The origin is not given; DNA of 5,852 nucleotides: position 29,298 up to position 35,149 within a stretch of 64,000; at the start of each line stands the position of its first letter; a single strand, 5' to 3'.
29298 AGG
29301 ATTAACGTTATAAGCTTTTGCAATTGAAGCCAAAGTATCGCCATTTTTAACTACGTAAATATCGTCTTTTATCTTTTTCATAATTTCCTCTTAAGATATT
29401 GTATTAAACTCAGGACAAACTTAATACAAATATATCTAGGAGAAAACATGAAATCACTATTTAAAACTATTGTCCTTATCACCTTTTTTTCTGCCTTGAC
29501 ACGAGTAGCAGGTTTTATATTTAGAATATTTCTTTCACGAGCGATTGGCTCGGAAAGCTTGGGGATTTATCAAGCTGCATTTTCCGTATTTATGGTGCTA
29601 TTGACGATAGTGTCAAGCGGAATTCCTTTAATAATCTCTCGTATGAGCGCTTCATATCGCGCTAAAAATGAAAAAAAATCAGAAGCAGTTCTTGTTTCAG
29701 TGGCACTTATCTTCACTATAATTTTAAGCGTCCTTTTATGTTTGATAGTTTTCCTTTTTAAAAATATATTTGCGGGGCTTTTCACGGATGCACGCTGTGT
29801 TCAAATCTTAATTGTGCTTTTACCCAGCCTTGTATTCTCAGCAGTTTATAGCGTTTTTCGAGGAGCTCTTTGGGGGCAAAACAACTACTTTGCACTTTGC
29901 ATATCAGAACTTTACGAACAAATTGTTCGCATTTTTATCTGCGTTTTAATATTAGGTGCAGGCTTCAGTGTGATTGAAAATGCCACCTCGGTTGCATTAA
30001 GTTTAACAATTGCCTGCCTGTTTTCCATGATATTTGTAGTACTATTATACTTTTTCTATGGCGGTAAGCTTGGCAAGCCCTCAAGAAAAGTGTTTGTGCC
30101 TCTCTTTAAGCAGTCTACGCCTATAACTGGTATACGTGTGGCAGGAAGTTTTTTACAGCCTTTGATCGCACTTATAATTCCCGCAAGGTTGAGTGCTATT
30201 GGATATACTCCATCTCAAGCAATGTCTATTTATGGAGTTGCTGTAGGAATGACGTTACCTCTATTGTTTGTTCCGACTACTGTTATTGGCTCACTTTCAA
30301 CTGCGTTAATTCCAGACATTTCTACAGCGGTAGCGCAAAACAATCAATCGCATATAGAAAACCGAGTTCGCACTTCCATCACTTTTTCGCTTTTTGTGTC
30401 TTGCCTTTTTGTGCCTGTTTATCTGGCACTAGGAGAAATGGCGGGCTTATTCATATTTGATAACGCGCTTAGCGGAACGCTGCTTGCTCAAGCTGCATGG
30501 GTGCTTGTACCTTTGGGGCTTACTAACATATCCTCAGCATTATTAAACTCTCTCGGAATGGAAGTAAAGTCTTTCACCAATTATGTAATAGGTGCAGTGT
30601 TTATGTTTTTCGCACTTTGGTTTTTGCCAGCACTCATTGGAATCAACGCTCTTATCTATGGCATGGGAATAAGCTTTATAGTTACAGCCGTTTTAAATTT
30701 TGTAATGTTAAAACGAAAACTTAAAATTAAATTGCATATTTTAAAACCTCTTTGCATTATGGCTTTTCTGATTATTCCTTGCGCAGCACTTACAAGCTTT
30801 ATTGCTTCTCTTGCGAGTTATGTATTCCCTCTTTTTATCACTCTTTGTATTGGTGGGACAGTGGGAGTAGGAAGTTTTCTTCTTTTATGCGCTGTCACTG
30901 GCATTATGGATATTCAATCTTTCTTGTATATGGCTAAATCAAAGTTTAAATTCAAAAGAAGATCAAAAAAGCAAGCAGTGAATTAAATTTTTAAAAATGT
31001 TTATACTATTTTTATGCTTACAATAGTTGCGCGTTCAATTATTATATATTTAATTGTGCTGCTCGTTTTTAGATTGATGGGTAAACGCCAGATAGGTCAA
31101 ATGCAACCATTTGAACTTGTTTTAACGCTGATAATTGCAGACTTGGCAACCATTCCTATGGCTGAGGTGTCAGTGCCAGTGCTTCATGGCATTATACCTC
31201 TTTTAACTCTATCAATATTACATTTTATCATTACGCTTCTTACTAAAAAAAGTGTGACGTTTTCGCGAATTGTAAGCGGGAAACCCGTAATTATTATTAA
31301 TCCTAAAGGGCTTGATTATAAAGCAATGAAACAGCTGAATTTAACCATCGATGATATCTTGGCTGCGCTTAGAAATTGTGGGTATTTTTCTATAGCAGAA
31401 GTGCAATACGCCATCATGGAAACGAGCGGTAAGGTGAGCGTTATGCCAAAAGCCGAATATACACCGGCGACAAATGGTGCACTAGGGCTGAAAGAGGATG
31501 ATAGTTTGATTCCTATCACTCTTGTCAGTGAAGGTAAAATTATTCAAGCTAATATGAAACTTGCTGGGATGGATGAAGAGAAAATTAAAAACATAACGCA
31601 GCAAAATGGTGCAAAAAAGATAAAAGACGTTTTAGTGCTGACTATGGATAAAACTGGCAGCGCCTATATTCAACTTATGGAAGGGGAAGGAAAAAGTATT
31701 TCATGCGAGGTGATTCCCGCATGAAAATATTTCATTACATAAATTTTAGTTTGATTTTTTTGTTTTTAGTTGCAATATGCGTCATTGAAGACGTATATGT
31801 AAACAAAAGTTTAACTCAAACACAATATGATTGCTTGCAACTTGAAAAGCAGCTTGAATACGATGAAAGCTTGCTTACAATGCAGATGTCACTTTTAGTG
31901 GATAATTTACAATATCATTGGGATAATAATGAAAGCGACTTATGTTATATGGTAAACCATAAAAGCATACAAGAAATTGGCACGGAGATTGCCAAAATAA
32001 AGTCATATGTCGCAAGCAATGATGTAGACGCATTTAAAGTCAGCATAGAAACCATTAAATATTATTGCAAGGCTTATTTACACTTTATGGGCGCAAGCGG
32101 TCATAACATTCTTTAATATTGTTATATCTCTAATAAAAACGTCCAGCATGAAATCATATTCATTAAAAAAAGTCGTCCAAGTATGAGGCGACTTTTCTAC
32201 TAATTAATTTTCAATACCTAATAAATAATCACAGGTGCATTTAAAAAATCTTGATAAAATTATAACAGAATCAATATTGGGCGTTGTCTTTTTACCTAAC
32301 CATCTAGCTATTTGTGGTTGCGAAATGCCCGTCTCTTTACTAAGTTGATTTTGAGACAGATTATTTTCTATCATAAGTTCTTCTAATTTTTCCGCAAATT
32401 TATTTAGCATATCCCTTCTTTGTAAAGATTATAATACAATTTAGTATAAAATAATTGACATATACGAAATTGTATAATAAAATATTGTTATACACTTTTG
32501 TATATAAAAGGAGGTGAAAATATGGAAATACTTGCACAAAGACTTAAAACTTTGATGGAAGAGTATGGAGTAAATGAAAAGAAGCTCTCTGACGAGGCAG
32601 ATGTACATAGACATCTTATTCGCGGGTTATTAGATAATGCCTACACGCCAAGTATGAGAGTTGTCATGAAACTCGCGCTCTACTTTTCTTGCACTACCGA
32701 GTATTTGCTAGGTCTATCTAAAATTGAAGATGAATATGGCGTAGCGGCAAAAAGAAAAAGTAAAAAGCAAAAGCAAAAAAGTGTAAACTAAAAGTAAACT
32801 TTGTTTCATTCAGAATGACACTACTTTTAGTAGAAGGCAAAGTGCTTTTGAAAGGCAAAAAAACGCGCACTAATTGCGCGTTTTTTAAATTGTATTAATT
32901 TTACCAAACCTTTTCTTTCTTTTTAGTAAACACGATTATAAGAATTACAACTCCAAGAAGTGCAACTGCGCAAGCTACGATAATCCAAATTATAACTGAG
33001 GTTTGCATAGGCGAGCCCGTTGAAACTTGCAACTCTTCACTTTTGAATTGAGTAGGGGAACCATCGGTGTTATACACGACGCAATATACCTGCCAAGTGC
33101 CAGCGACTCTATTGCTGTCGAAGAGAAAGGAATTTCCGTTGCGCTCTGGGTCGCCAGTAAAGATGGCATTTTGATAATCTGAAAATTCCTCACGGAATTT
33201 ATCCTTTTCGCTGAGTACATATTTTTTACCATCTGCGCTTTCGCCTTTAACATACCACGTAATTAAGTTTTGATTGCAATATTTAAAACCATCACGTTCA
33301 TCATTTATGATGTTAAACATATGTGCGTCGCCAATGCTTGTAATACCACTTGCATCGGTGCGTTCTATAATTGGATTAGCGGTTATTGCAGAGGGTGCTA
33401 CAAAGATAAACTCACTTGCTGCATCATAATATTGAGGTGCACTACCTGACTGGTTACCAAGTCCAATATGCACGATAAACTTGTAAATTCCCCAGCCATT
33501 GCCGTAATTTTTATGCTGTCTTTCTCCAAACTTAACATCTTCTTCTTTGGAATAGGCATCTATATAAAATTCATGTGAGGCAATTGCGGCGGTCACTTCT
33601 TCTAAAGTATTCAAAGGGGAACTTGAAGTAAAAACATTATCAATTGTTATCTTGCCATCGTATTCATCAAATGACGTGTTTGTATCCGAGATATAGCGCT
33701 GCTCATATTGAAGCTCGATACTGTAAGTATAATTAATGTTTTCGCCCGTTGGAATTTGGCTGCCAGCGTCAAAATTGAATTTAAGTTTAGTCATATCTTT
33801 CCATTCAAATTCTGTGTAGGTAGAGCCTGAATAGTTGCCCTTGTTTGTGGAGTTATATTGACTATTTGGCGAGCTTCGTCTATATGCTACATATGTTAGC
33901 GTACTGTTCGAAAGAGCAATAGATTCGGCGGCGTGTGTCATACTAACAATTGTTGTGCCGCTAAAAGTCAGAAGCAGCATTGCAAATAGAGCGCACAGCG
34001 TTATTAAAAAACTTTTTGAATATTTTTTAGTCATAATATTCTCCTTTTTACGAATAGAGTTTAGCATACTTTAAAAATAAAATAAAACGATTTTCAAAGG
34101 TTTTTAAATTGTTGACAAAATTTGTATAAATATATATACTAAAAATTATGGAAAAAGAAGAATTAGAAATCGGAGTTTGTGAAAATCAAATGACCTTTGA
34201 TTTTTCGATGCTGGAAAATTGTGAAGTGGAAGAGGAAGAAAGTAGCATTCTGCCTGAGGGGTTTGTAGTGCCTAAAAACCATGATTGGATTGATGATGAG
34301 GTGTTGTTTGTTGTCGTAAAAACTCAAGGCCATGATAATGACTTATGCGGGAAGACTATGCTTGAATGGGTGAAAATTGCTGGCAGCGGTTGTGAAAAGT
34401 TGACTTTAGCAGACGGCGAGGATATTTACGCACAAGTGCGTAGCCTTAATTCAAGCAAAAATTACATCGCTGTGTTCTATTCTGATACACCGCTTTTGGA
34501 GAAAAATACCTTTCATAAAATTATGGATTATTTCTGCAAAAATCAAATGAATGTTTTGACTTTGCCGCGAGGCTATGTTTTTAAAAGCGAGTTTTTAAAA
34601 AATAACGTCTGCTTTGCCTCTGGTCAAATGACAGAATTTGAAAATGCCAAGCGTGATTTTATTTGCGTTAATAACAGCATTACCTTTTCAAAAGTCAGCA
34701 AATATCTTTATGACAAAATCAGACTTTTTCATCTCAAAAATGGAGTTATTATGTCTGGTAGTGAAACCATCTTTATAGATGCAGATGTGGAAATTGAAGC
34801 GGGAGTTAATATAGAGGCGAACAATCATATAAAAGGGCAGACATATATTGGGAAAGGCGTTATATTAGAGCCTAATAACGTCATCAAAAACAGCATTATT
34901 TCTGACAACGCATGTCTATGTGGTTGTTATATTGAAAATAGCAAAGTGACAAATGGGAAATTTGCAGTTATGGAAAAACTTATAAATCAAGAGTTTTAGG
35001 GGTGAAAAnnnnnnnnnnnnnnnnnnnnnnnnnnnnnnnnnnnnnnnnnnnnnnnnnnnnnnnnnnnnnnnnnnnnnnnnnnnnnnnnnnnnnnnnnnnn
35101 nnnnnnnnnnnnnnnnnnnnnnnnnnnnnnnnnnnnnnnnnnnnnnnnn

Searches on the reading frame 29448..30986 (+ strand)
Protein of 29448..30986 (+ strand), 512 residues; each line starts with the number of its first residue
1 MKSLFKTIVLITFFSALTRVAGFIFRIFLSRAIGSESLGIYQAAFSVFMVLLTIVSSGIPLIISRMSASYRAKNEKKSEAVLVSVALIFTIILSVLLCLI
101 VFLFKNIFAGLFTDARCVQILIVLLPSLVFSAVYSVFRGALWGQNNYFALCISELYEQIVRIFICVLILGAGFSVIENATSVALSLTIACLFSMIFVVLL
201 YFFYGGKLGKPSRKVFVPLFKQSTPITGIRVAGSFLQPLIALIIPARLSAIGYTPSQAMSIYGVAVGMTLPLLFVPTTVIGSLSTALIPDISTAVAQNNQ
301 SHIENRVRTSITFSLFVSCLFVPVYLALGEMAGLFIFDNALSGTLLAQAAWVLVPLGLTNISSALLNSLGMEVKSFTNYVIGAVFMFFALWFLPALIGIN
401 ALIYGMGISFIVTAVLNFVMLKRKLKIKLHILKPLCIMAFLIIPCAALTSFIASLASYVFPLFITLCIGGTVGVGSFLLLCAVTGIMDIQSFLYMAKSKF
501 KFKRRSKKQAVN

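Call 25: search_protein_families(library=pfam, proteins=[window:29448-30986:+], max_evalue=0.0001)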
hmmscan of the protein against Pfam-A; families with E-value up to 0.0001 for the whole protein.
window:29448-30986:+ (512 aa): 4 families
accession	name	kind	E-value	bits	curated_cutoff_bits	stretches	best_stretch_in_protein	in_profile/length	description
PF01943.22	Polysacc_synt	-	4.3e-19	69.4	28.2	1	7-292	4-271/274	Polysaccharide biosynthesis protein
PF01554.23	MatE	-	1.2e-08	35.2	24.9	1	15-150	6-144/161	MatE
PF03023.19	MurJ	-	4.5e-07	29.3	27.4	1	40-459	13-435/451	Lipid II flippase MurJ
PF13440.11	Polysacc_synt_3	-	5.8e-07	29.5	23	1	29-332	2-276/293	Polysaccharide biosynthesis protein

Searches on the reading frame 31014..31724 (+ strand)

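Call 25: search_protein_families(library=pfam, proteins=[window:31014-31724:+], max_evalue=0.0001)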
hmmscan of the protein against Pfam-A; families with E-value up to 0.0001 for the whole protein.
window:31014-31724:+ (236 aa): 1 family
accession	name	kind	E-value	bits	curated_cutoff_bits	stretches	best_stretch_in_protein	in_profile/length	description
PF04239.17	DUF421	-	2.4e-33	114.8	23.6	1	79-211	2-128/129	YetF C-terminal domain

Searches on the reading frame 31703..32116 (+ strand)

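Call 26: search_protein_families(library=pfam, proteins=[window:31703-32116:+], max_evalue=0.0001)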
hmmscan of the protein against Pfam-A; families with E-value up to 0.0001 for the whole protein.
window:31703-32116:+ (137 aa): 1 family
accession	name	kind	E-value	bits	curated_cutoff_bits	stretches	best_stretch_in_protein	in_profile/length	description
PF14276.11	DUF4363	-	3.8e-09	36.9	27.5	1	62-121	33-92/107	Domain of unknown function (DUF4363)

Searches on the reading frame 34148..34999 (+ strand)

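Call 26: search_protein_families(library=pfam, proteins=[window:34148-34999:+], max_evalue=0.0001)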
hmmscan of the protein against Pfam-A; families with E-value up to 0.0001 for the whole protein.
window:34148-34999:+ (283 aa): 1 family
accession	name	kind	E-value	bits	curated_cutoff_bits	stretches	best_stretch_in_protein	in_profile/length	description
PF00132.30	Hexapep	-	8.5e-06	25.7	27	1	213-248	1-36/36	Bacterial transferase hexapeptide (six repeats)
